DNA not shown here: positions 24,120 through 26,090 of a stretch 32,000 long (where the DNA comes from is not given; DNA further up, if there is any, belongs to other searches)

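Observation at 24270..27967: OLD-family ATPase/Toprim nuclease plus UvrD-like helicase operon: Gabija-like, but both proteins are larger than canonical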

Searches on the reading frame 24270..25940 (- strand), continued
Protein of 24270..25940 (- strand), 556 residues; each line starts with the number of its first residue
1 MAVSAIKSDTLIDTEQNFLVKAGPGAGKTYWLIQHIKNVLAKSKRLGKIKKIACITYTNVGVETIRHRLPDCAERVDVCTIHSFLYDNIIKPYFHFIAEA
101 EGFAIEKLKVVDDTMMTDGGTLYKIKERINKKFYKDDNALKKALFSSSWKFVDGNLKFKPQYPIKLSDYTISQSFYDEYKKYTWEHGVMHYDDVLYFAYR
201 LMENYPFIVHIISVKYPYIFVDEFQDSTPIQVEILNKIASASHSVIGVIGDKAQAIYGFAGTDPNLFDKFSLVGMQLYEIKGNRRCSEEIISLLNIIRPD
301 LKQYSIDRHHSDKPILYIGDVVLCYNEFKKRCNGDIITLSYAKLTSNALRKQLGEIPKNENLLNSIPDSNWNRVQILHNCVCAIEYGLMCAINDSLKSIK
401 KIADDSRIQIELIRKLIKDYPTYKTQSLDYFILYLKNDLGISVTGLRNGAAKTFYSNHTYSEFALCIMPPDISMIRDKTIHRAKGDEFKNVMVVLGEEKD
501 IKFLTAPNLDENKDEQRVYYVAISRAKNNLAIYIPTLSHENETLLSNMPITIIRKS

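Call 40: find_homologous_proteins(query=window:24273-25940:-, max_evalue=1e-10)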
Query window:24273-25940:- (556 aa): 2465 proteins with E <= 1e-10 among 8000 candidates; the best 120 are listed.
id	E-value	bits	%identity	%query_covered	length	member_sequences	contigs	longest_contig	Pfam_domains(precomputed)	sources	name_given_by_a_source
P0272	0.0e+0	1254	99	100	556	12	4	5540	PF01443.25,PF13361.13,PF13245.13,PF00580.28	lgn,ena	-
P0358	1.7e-269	913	73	100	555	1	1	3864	PF01443.25,PF13361.13,PF13245.13,PF00580.28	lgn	-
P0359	4.0e-263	892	72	100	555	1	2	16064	PF13538.13,PF01443.25,PF13361.13,PF13245.13,PF00580.28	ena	-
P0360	3.0e-262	889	72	100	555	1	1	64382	PF13538.13,PF01443.25,PF13361.13,PF13245.13,PF00580.28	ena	-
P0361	3.6e-262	889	71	100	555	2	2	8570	PF13538.13,PF01443.25,PF13361.13,PF13245.13,PF00580.28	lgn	-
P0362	8.0e-261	884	71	100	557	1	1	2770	PF13538.13,PF01443.25,PF13361.13,PF13245.13,PF00580.28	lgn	-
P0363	8.2e-261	884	70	100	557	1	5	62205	PF13538.13,PF01443.25,PF13361.13,PF13245.13,PF00580.28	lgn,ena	-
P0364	9.3e-260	881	71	100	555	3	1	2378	PF13538.13,PF01443.25,PF13361.13,PF13245.13,PF00580.28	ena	-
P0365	2.1e-259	880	71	100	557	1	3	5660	PF13538.13,PF01443.25,PF13361.13,PF13245.13,PF00580.28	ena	-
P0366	4.9e-259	878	70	100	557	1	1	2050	PF13538.13,PF01443.25,PF13361.13,PF13245.13,PF00580.28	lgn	-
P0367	1.8e-258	877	70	100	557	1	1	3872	PF13538.13,PF01443.25,PF13361.13,PF13245.13,PF00580.28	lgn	-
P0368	7.2e-258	875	70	100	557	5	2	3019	PF13538.13,PF01443.25,PF13361.13,PF13245.13,PF00580.28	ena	-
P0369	7.8e-256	868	68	100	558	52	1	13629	PF13538.13,PF01443.25,PF13361.13,PF13245.13,PF00580.28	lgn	-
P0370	8.6e-255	864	69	100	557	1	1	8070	PF13538.13,PF01443.25,PF13361.13,PF13245.13,PF00580.28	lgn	-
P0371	1.7e-253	860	69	100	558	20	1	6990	PF13538.13,PF01443.25,PF13361.13,PF13245.13,PF00580.28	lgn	-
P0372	1.0e-250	851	69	100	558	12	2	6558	PF13538.13,PF01443.25,PF13361.13,PF13245.13,PF00580.28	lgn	-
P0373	2.0e-247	840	67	100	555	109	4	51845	PF13538.13,PF01443.25,PF13361.13,PF13245.13,PF00580.28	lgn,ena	-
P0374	4.4e-246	836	66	100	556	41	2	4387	PF13538.13,PF01443.25,PF13361.13,PF13245.13,PF00580.28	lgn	-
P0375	1.2e-238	811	65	100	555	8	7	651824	PF13538.13,PF01443.25,PF13361.13,PF13245.13,PF00580.28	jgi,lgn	jgi:DNA helicase II / ATP-dependent DNA helicase PcrA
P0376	2.1e-227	774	62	100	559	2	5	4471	PF13538.13,PF01443.25,PF13361.13,PF13245.13,PF00580.28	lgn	-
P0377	1.0e-210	719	58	100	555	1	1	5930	PF01443.25,PF13361.13,PF13245.13,PF00580.28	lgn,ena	-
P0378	2.5e-207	708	57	100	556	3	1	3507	PF01443.25,PF13361.13,PF13245.13,PF00580.28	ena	-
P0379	1.6e-191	656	54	99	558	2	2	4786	PF01443.25,PF13361.13,PF13245.13,PF00580.28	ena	-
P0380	4.6e-190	651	53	99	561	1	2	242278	PF13538.13,PF01443.25,PF13361.13,PF13245.13,PF00580.28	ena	-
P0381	1.9e-189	649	53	99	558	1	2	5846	PF01443.25,PF13361.13,PF13245.13,PF00580.28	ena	-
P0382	6.2e-189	647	52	99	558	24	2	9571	PF13538.13,PF01443.25,PF13361.13,PF13245.13,PF00580.28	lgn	-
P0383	1.4e-188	646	53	100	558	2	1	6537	PF13538.13,PF01443.25,PF13361.13,PF13245.13,PF00580.28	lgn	-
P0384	1.1e-187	643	53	99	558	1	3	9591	PF13538.13,PF01443.25,PF13361.13,PF13245.13,PF00580.28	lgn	-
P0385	1.5e-187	642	52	99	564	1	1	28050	PF13538.13,PF01443.25,PF13361.13,PF13245.13,PF00580.28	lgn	-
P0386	7.2e-187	640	53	99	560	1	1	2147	PF01443.25,PF13361.13,PF13245.13,PF00580.28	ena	-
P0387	7.4e-187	640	53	99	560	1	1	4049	PF13538.13,PF01443.25,PF13361.13,PF13245.13,PF00580.28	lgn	-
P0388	1.0e-186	640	53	99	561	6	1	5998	PF13538.13,PF01443.25,PF13361.13,PF13245.13,PF00580.28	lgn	-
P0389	3.7e-186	638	52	99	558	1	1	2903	PF13538.13,PF01443.25,PF13361.13,PF13245.13,PF00580.28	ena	-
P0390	7.7e-186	637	53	99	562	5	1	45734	PF01443.25,PF13361.13,PF13245.13,PF00580.28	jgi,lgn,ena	-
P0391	9.4e-186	637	52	99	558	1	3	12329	PF13538.13,PF01443.25,PF13361.13,PF13245.13,PF00580.28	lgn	-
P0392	2.1e-185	635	53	99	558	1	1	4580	PF01443.25,PF13361.13,PF13245.13,PF00580.28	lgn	-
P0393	2.4e-185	635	53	99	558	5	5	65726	PF01443.25,PF13361.13,PF13245.13,PF00580.28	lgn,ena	-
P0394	2.4e-185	635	53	99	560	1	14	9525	PF13538.13,PF01443.25,PF13361.13,PF13245.13,PF00580.28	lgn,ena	-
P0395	4.1e-185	634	53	99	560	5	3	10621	PF13538.13,PF01443.25,PF13361.13,PF13245.13,PF00580.28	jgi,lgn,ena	-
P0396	5.1e-185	634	53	99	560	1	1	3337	PF13538.13,PF01443.25,PF13361.13,PF13245.13,PF00580.28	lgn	-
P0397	1.6e-184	632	52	99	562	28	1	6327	PF13538.13,PF01443.25,PF13361.13,PF13245.13,PF00580.28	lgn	-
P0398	2.4e-184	632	53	99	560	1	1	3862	PF13538.13,PF01443.25,PF13361.13,PF13245.13,PF00580.28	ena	-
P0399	4.3e-182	624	51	99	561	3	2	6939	PF01443.25,PF13361.13,PF13245.13,PF00580.28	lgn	-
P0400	7.7e-182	624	53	99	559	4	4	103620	PF13538.13,PF01443.25,PF13361.13,PF13245.13,PF00580.28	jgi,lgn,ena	-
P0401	5.4e-181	621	51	99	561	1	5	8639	PF01443.25,PF13361.13,PF13245.13,PF00580.28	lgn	-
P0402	4.7e-180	618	51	99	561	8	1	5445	PF13538.13,PF01443.25,PF13361.13,PF13245.13,PF00580.28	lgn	-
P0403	5.9e-162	558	69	66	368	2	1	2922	PF13538.13,PF01443.25,PF13361.13,PF13245.13,PF00580.28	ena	-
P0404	1.8e-147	510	45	96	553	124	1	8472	PF13538.13,PF01443.25,PF13361.13,PF13245.13,PF00580.28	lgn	-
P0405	2.1e-143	497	45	98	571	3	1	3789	PF13538.13,PF01443.25,PF13361.13,PF13245.13,PF00580.28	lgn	-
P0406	5.7e-141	489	44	98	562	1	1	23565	PF13538.13,PF01443.25,PF13361.13,PF13245.13,PF00580.28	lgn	-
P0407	7.7e-141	488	44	98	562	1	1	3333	PF13538.13,PF01443.25,PF13361.13,PF13245.13,PF00580.28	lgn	-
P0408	1.4e-140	487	45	98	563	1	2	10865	PF13538.13,PF01443.25,PF13361.13,PF13245.13,PF00580.28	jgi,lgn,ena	jgi:DNA helicase-2/ATP-dependent DNA helicase PcrA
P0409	2.3e-140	487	44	98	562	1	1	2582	PF13538.13,PF01443.25,PF13361.13,PF13245.13,PF00580.28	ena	-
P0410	2.6e-140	487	58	68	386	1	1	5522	PF13245.13,PF00580.28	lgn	-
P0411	2.9e-140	486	45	99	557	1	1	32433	PF13538.13,PF01443.25,PF13361.13,PF13245.13,PF00580.28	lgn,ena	-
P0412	3.2e-140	486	44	98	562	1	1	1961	PF13538.13,PF01443.25,PF13361.13,PF13245.13,PF00580.28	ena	-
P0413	3.6e-140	486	44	98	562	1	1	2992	PF13538.13,PF01443.25,PF13361.13,PF13245.13,PF00580.28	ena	-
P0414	5.5e-140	486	44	98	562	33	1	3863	PF13538.13,PF01443.25,PF13361.13,PF13245.13,PF00580.28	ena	-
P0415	5.9e-140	485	44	98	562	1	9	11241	PF01443.25,PF13361.13,PF13245.13,PF00580.28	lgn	-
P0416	6.2e-140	485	44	98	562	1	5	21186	PF13538.13,PF01443.25,PF13361.13,PF13245.13,PF00580.28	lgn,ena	-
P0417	7.2e-140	485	44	98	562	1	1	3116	PF13538.13,PF01443.25,PF13361.13,PF13245.13,PF00580.28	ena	-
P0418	9.6e-140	485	44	98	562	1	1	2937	PF13538.13,PF01443.25,PF13361.13,PF13245.13,PF00580.28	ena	-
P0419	1.0e-139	485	44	98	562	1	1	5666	PF13538.13,PF01443.25,PF13361.13,PF13245.13,PF00580.28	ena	-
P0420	1.2e-139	484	44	98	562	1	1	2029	PF13538.13,PF01443.25,PF13361.13,PF13245.13,PF00580.28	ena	-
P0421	1.7e-139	484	44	98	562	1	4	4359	PF13538.13,PF01443.25,PF13361.13,PF13245.13,PF00580.28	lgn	-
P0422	3.0e-139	483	44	98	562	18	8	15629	PF13538.13,PF01443.25,PF13361.13,PF13245.13,PF00580.28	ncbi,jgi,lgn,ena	jgi:DNA helicase-2/ATP-dependent DNA helicase PcrA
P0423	3.9e-139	483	44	98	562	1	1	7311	PF13538.13,PF01443.25,PF13361.13,PF13245.13,PF00580.28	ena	-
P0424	8.0e-139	482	44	98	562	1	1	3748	PF13538.13,PF01443.25,PF13361.13,PF13245.13,PF00580.28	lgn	-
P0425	8.7e-139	482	45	97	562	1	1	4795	PF13538.13,PF13086.13,PF01443.25,PF13361.13,PF13245.13,PF00580.28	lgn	-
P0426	9.9e-139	481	44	98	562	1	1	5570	PF13538.13,PF01443.25,PF13361.13,PF13245.13,PF00580.28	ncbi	-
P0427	1.1e-138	481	44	98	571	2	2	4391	PF13538.13,PF01443.25,PF13361.13,PF13245.13,PF00580.28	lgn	-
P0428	1.4e-138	481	44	98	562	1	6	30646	PF13538.13,PF01443.25,PF13361.13,PF13245.13,PF00580.28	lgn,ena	-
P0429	1.7e-138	481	44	98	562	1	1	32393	PF13538.13,PF01443.25,PF13361.13,PF13245.13,PF00580.28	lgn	-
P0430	2.1e-138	480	44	98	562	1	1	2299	PF13538.13,PF01443.25,PF13361.13,PF13245.13,PF00580.28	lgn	-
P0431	2.2e-138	480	43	99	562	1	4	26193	PF13538.13,PF01443.25,PF13361.13,PF13245.13,PF00580.28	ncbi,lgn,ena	-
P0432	3.1e-138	480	44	98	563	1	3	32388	PF13538.13,PF01443.25,PF13361.13,PF13245.13,PF00580.28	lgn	-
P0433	3.2e-138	480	44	98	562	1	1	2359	PF13538.13,PF01443.25,PF13361.13,PF13245.13,PF00580.28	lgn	-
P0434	6.4e-138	479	45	98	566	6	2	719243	PF13538.13,PF01443.25,PF13361.13,PF13245.13,PF00580.28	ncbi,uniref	ncbi:UvrD-helicase domain-containing protein [Flavobacterium aquidurense]|uniref:UvrD-helicase domai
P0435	6.6e-138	479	45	99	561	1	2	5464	PF13538.13,PF13086.13,PF01443.25,PF13361.13,PF13245.13,PF00580.28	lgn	-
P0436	7.8e-138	478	44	99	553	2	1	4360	PF13538.13,PF01443.25,PF13361.13,PF13245.13,PF00580.28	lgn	-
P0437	8.2e-138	478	43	98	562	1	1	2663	PF13538.13,PF01443.25,PF13361.13,PF13245.13,PF00580.28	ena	-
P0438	9.0e-138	478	43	98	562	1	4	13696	PF13538.13,PF01443.25,PF13361.13,PF13245.13,PF00580.28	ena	-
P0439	9.3e-138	478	44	97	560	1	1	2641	PF13538.13,PF01443.25,PF13361.13,PF13245.13,PF00580.28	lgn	-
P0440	1.5e-137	477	43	98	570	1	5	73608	PF13538.13,PF01443.25,PF13361.13,PF13245.13,PF00580.28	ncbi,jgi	jgi:Superfamily I DNA and RNA helicases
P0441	1.5e-137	477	44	98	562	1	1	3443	PF13538.13,PF01443.25,PF13361.13,PF13245.13,PF00580.28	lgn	-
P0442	1.8e-137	477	45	98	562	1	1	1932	PF13538.13,PF01443.25,PF13361.13,PF13245.13,PF00580.28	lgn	-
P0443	1.8e-137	477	46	96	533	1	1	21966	PF13538.13,PF01443.25,PF13361.13,PF13245.13,PF00580.28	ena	-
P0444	1.9e-137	477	43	98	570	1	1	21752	PF13538.13,PF01443.25,PF13361.13,PF13245.13,PF00580.28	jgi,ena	-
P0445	2.9e-137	477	44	95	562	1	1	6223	PF13538.13,PF01443.25,PF13361.13,PF13245.13,PF00580.28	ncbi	-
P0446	4.3e-137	476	44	98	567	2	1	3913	PF13538.13,PF01443.25,PF13361.13,PF13245.13,PF00580.28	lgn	-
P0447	4.6e-137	476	44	99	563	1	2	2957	PF13538.13,PF01443.25,PF13361.13,PF13245.13,PF00580.28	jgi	-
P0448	6.5e-137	475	44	98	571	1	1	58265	PF13538.13,PF01443.25,PF13361.13,PF13245.13,PF00580.28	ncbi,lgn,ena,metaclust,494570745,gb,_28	metaclust:\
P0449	6.9e-137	475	44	99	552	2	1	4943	PF13538.13,PF01443.25,PF13361.13,PF13245.13,PF00580.28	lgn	-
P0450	9.4e-137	475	44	100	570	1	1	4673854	PF13538.13,PF01443.25,PF13361.13,PF13245.13,PF00580.28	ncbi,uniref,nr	ncbi:UvrD-helicase domain-containing protein [Flavobacterium sp. N2038]|uniref:UvrD-helicase domain-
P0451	1.6e-136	474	44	99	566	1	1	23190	PF13538.13,PF01443.25,PF13361.13,PF13245.13,PF00580.28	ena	-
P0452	2.5e-136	473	43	98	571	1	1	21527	PF01443.25,PF13361.13,PF13245.13,PF00580.28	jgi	-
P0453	3.8e-136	473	44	97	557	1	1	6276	PF13538.13,PF13086.13,PF01443.25,PF13361.13,PF13245.13,PF00580.28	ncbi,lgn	-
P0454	3.8e-136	473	43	97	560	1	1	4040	PF13538.13,PF01443.25,PF13361.13,PF13245.13,PF00580.28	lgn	-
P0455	4.9e-136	472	43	98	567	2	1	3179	PF13538.13,PF01443.25,PF13361.13,PF13245.13,PF00580.28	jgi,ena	-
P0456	5.0e-136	472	43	98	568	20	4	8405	PF13538.13,PF01443.25,PF13361.13,PF13245.13,PF00580.28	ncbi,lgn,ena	-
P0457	5.9e-136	472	43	98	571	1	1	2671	PF13538.13,PF13086.13,PF01443.25,PF13361.13,PF13245.13,PF00580.28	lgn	-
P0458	6.0e-136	472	44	98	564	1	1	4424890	PF13538.13,PF01443.25,PF13361.13,PF13245.13,PF00580.28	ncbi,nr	ncbi:ATP-dependent helicase [Bacillaceae bacterium IKA-2]|nr:ATP-dependent helicase [Bacillaceae bac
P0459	6.0e-136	472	43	100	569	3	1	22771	PF13538.13,PF01443.25,PF13361.13,PF13245.13,PF00580.28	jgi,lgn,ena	-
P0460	1.5e-135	471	43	99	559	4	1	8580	PF13538.13,PF01443.25,PF13361.13,PF13245.13,PF00580.28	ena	-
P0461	1.5e-135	471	43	99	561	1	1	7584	PF13538.13,PF01443.25,PF13361.13,PF13245.13,PF00580.28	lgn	-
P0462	1.8e-135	471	44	99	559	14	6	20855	PF13538.13,PF01443.25,PF13361.13,PF13245.13,PF00580.28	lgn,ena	-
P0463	1.9e-135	471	43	98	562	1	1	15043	PF13538.13,PF01443.25,PF13361.13,PF13245.13,PF00580.28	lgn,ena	-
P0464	2.8e-135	470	42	99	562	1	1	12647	PF13538.13,PF01443.25,PF13361.13,PF13245.13,PF00580.28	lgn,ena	-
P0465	2.8e-135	470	43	98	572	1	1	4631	PF13538.13,PF01443.25,PF13361.13,PF13245.13,PF00580.28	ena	-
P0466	2.8e-135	470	43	98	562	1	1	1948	PF13538.13,PF01443.25,PF13361.13,PF13245.13,PF00580.28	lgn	-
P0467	3.0e-135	470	43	96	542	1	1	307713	PF13538.13,PF01443.25,PF13361.13,PF13245.13,PF00580.28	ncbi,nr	ncbi:ATP-dependent DNA helicase UvrD/PcrA, clostridial paralog 2 [Sphingobacterium faecium PCAi_F2.5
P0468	3.3e-135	470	43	98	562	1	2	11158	PF13538.13,PF01443.25,PF13361.13,PF13245.13,PF00580.28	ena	-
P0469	3.9e-135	470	44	99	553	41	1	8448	PF13538.13,PF01443.25,PF13361.13,PF13245.13,PF00580.28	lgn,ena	-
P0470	4.0e-135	469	43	98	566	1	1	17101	PF13361.13,PF13245.13,PF00580.28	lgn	-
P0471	4.5e-135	469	43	100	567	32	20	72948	PF13538.13,PF01443.25,PF13361.13,PF13245.13,PF00580.28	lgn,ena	-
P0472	4.8e-135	469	45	97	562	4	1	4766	PF13538.13,PF01443.25,PF13361.13,PF13245.13,PF00580.28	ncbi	-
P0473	6.0e-135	469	43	99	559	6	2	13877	PF13538.13,PF13361.13,PF13245.13,PF00580.28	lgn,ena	-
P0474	7.7e-135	469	44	97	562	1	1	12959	PF13538.13,PF01443.25,PF13361.13,PF13245.13,PF00580.28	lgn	-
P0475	8.9e-135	468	43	99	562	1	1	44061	PF13538.13,PF01443.25,PF13361.13,PF13245.13,PF00580.28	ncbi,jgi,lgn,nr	ncbi:MAG: ATP-dependent helicase [Prevotellaceae bacterium]|jgi:DNA helicase-2/ATP-dependent DNA hel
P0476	1.3e-134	468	42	100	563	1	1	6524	PF13538.13,PF01443.25,PF13361.13,PF13245.13,PF00580.28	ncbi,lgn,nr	ncbi:MAG: ATP-dependent helicase [Flavobacterium sp.]|nr:MAG: ATP-dependent helicase [Flavobacterium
